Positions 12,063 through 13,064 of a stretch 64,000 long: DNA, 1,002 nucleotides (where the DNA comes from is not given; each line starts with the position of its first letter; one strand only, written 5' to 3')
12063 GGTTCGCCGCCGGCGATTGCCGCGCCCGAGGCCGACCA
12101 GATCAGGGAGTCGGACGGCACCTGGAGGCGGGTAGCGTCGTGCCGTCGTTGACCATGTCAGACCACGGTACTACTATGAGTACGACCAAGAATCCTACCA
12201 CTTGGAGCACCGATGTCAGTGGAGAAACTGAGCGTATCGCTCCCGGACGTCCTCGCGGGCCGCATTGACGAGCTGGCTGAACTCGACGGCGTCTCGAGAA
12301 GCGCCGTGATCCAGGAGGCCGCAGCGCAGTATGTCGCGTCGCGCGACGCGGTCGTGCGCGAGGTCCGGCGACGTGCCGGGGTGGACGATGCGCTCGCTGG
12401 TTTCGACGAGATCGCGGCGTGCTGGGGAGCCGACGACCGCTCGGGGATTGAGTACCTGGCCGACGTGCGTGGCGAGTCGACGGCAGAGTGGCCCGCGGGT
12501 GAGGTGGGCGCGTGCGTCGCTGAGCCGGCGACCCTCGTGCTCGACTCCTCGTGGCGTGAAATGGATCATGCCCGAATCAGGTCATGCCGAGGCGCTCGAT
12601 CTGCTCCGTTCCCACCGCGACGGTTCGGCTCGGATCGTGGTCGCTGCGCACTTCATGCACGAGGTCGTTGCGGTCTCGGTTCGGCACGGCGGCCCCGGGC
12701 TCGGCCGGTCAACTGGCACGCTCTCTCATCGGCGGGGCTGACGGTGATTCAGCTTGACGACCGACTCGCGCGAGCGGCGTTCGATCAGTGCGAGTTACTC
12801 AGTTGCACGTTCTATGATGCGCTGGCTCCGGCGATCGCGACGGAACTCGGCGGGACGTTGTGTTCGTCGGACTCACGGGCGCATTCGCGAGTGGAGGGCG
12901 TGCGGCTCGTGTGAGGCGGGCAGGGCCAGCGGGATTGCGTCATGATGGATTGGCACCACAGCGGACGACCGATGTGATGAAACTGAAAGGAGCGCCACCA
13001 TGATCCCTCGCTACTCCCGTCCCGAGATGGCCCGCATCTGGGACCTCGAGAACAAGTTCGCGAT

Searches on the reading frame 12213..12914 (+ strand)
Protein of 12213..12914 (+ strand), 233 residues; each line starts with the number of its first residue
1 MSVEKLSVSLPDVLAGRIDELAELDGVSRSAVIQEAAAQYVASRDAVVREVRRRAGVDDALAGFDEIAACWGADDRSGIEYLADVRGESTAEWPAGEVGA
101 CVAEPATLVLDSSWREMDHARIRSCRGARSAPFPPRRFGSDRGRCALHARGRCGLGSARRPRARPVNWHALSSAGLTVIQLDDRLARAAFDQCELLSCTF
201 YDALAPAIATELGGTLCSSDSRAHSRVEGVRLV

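Call 27: search_protein_families(library=pfam, proteins=[window:12213-12914:+], max_evalue=0.001)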
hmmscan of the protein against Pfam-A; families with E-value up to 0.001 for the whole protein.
window:12213-12914:+ (233 aa): 1 family
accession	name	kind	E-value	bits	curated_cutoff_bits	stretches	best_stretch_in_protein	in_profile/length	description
PF01402.27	RHH_1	-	1.2e-08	35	20.5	1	6-42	2-38/39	Ribbon-helix-helix protein, copG family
